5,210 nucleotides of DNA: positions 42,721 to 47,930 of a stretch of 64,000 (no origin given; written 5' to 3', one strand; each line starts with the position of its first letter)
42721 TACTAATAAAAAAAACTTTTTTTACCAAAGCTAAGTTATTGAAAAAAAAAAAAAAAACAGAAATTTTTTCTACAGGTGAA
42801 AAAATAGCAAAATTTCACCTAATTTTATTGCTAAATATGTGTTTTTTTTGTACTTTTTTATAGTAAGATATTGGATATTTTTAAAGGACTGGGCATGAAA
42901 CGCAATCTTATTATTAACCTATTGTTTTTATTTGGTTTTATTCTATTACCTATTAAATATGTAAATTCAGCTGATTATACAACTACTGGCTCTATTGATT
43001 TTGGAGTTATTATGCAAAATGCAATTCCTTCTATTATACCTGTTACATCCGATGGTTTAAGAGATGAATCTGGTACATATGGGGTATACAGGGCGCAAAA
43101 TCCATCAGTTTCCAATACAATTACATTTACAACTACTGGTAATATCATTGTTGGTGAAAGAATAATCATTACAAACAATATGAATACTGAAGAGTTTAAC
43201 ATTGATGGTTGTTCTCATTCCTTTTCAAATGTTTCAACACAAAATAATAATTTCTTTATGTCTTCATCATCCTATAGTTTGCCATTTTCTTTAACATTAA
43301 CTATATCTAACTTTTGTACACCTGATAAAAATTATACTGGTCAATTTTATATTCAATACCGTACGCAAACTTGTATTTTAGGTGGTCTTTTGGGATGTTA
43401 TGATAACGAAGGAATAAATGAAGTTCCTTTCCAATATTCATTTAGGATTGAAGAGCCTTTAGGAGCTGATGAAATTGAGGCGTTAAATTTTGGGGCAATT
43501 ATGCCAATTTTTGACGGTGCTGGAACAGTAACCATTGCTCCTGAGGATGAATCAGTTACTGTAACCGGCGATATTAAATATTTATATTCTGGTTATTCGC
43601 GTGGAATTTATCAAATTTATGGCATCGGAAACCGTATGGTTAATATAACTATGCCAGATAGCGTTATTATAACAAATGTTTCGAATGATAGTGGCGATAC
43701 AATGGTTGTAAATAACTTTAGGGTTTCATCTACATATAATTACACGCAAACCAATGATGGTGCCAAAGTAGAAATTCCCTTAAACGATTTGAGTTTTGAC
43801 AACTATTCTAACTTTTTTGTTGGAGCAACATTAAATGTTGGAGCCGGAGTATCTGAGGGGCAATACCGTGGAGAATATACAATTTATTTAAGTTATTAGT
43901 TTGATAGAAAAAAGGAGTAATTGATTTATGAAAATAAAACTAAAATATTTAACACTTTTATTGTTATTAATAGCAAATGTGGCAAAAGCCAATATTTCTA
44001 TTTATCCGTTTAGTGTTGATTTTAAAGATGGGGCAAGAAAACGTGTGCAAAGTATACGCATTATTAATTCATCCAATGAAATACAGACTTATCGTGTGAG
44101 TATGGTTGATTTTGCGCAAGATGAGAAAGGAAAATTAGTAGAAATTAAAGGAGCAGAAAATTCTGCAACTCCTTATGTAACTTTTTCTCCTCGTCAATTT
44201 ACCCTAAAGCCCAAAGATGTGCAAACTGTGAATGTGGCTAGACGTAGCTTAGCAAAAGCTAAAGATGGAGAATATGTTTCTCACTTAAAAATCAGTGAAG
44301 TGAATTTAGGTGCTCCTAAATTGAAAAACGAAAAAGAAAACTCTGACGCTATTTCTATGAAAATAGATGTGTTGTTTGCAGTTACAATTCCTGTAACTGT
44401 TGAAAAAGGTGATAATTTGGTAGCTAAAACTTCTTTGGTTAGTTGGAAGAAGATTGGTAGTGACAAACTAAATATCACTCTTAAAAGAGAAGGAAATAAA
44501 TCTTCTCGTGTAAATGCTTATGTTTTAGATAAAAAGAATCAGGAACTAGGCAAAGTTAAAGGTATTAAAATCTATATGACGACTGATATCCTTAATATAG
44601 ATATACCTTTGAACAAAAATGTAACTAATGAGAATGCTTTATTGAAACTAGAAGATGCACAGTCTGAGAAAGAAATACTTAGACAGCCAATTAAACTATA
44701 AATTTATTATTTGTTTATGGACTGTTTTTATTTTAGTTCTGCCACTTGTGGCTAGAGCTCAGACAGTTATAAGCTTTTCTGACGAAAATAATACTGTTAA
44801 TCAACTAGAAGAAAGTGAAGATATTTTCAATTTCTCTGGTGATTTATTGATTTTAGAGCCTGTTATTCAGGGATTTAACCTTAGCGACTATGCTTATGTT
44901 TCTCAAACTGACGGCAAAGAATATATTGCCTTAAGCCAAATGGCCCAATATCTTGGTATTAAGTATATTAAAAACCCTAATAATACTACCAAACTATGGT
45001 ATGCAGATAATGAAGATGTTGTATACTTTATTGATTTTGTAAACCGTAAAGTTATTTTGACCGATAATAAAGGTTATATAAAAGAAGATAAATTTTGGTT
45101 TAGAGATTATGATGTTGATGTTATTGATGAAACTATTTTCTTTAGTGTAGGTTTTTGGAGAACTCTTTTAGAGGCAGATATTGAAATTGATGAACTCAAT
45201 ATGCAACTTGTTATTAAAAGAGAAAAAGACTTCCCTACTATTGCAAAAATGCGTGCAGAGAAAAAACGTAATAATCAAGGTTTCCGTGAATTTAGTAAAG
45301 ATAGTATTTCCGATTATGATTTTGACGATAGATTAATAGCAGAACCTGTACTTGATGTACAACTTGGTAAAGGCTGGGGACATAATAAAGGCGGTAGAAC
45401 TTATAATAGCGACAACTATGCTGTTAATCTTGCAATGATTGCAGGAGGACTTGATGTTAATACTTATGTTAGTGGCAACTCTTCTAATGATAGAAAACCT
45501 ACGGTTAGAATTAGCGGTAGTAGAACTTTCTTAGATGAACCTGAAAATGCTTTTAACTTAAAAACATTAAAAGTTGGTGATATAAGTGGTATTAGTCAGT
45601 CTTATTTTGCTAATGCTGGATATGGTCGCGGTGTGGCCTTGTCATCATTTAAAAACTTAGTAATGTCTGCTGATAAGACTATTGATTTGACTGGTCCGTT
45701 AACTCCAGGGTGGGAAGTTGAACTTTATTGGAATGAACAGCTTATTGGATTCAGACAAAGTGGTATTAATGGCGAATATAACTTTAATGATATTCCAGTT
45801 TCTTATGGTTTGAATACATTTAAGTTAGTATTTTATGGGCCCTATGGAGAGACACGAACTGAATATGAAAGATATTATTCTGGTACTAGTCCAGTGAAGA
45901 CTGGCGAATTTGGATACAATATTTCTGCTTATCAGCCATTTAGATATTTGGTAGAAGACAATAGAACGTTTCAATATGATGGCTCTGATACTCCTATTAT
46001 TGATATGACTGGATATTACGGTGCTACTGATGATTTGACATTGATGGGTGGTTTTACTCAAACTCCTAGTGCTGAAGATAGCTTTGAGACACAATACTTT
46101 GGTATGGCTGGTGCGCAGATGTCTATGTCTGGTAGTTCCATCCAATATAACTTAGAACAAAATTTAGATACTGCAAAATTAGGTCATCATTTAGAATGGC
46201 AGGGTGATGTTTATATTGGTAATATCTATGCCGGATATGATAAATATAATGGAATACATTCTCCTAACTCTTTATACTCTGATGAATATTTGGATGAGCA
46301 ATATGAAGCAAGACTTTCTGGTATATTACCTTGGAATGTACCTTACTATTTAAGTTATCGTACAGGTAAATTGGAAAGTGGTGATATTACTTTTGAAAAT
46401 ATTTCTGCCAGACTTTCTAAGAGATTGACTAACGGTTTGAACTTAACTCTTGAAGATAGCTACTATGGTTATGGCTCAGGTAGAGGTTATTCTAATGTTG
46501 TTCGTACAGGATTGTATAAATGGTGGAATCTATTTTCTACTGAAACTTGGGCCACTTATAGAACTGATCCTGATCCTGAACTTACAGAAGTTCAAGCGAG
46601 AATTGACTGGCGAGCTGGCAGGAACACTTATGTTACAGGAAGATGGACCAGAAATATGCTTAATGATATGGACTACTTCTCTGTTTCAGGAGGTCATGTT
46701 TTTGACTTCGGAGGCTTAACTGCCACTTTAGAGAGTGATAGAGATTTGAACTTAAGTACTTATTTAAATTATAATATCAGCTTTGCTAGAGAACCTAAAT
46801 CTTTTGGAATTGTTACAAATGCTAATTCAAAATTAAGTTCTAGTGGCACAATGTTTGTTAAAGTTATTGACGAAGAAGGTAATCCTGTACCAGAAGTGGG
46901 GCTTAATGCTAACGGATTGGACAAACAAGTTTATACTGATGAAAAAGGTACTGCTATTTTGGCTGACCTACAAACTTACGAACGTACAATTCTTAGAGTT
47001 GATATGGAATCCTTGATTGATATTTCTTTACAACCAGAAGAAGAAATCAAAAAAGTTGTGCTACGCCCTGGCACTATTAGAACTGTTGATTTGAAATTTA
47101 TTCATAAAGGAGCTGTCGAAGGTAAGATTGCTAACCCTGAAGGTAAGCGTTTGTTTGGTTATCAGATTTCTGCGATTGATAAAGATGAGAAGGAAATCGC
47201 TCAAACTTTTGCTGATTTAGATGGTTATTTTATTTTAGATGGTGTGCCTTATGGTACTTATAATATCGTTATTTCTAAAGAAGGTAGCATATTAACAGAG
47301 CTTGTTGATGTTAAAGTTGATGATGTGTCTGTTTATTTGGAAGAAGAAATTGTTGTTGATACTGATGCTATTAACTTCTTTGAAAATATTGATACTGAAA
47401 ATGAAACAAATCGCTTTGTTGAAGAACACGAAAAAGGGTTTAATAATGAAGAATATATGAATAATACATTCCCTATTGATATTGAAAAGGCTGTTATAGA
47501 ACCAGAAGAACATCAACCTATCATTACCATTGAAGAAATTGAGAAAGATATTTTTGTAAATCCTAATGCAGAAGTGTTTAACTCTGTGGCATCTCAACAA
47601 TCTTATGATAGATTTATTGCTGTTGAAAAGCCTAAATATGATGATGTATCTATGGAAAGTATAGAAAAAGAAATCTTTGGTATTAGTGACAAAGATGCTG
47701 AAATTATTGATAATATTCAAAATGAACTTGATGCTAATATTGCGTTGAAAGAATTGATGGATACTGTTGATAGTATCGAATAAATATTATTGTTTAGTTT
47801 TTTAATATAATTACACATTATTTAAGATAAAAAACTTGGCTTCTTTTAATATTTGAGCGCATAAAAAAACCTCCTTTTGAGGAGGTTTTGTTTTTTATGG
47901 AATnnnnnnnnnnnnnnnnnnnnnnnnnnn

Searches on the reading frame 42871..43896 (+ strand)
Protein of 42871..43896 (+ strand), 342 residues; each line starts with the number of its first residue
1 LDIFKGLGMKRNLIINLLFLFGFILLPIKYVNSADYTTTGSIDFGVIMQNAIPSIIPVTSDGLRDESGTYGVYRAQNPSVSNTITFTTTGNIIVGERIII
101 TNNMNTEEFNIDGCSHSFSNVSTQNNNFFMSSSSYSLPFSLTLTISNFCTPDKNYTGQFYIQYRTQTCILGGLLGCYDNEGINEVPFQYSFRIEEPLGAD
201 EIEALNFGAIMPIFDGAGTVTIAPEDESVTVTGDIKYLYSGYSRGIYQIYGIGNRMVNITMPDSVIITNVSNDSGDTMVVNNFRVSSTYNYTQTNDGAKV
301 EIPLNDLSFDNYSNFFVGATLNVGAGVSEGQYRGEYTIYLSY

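Call 42: search_protein_families(library=pfam, proteins=[window:42871-43896:+], max_evalue=0.0001)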
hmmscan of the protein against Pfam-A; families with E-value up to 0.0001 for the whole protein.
window:42871-43896:+ (342 aa): 1 family
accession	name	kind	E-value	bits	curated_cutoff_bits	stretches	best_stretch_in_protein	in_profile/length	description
PF14352.11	DUF4402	-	2.7e-23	83.5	25.2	1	203-342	7-129/129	Domain of unknown function (DUF4402)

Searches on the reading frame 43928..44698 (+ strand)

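Call 42: search_protein_families(library=pfam, proteins=[window:43928-44698:+], max_evalue=0.0001)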
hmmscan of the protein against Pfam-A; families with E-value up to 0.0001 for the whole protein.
window:43928-44698:+ (257 aa): 1 family
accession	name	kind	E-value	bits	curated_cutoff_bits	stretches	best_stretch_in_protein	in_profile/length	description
PF06280.18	fn3_5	-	8e-05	23.7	27.6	0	31-105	2-78/112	Fn3-like domain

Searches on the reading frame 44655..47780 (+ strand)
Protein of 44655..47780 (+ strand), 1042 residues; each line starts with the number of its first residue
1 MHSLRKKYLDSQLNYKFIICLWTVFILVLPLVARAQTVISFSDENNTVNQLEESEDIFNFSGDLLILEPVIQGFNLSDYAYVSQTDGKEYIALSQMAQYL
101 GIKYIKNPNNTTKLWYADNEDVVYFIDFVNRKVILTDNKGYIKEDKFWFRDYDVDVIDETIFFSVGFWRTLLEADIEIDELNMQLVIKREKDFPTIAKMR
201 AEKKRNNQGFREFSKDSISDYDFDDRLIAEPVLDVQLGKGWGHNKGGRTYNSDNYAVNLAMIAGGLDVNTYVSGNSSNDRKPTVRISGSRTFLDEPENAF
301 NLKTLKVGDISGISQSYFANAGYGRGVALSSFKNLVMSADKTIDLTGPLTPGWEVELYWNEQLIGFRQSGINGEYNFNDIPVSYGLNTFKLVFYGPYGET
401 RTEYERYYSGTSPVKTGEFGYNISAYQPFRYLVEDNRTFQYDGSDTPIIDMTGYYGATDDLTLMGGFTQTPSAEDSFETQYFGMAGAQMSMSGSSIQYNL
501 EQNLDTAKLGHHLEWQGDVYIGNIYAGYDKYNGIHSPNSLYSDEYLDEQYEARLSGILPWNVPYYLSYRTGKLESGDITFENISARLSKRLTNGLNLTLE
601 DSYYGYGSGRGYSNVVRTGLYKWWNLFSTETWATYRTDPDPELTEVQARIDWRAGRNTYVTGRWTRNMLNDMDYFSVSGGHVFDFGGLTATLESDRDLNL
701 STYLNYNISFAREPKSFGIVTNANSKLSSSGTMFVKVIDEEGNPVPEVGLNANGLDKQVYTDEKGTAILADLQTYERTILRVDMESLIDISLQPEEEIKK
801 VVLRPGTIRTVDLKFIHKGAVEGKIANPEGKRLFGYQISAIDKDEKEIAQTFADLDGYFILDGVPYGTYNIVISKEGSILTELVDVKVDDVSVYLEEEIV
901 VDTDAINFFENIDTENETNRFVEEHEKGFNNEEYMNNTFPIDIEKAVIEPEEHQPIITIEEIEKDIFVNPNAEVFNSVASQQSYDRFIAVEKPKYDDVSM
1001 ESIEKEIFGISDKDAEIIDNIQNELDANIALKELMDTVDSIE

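Call 42: search_protein_families(library=pfam, proteins=[window:44655-47780:+], max_evalue=0.0001)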
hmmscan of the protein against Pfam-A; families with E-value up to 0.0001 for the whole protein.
window:44655-47780:+ (1042 aa): 2 families
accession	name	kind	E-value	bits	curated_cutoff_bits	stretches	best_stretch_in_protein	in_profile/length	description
PF13620.12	CarboxypepD_reg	-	3.5e-12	46.9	32.3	1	821-888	2-71/82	Carboxypeptidase regulatory-like domain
PF13715.12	CarbopepD_reg_2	-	1.5e-05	25.4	32.2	0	848-877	25-54/88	CarboxypepD_reg-like domain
